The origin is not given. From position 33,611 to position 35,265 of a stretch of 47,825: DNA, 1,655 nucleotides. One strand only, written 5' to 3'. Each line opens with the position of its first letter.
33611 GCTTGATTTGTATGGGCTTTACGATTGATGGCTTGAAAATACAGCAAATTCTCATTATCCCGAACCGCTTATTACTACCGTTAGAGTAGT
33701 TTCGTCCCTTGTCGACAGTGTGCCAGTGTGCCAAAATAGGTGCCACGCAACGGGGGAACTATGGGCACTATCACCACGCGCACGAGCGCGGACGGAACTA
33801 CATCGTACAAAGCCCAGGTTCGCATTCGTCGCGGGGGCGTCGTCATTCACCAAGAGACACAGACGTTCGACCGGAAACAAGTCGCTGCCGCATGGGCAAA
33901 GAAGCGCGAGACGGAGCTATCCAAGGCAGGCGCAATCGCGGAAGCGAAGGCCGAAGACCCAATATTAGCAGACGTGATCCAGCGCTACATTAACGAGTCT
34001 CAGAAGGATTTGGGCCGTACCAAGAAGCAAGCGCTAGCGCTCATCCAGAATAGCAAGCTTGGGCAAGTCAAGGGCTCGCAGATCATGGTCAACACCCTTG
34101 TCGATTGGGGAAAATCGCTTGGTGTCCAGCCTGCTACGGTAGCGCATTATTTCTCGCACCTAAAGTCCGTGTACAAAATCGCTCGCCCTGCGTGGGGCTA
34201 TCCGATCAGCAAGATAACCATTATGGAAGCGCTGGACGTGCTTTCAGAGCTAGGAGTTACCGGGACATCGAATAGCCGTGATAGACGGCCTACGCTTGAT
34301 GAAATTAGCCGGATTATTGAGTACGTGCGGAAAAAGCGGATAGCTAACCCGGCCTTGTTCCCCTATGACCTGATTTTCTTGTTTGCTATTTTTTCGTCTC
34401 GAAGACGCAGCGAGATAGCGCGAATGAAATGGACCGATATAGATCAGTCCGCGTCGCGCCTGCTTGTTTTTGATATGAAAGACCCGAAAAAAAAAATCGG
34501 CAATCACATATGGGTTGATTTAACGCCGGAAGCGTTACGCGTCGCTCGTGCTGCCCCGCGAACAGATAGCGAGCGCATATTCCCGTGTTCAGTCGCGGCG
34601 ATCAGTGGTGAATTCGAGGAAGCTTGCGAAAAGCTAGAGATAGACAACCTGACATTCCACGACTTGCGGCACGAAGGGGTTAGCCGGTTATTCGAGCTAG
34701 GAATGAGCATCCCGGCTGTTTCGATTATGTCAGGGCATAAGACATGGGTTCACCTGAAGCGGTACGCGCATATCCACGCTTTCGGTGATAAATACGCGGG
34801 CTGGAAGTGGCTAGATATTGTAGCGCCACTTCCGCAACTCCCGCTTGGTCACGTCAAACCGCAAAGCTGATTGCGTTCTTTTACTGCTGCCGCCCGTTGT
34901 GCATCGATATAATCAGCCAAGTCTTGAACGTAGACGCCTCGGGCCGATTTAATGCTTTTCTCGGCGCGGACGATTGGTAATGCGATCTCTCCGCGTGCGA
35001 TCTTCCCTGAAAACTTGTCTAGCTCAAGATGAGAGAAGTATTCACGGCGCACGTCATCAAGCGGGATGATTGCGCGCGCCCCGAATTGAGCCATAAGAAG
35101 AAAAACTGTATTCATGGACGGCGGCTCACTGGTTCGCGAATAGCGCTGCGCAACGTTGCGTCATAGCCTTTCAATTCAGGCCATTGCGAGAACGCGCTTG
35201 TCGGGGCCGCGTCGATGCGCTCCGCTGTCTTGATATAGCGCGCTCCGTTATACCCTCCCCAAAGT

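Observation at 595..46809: A 19-bp palindrome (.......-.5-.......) is built into every early promoter and scattered through regulatory DNA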

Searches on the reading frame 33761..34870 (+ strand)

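Call 51: search_protein_families(library=pfam, proteins=[window:33761-34870:+], max_evalue=0.01)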
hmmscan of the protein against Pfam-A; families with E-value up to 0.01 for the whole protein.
window:33761-34870:+ (369 aa): 1 family
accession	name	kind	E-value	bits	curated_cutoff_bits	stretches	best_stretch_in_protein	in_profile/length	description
PF00589.27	Phage_integrase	-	3.1e-16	60.1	27.1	1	178-338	4-168/172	Phage integrase family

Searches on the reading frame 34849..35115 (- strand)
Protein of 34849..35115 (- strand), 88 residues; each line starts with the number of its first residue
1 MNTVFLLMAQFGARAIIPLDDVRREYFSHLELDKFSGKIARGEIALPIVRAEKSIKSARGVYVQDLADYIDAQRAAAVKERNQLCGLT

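Call 75: search_protein_families(library=ncbifam, proteins=[window:34849-35115:-], max_evalue=0.1)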
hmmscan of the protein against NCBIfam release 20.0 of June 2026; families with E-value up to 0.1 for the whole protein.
window:34849-35115:- (88 aa): 0 families

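Call 82: search_protein_families(library=phrogs, proteins=[window:34849-35115:-], max_evalue=0.001)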
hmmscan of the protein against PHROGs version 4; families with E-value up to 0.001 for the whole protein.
window:34849-35115:- (88 aa): 1 family
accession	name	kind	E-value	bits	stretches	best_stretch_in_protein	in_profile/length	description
phrog_1300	-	integration and excision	3.3e-29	101.8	1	1-84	2-84/86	excisionase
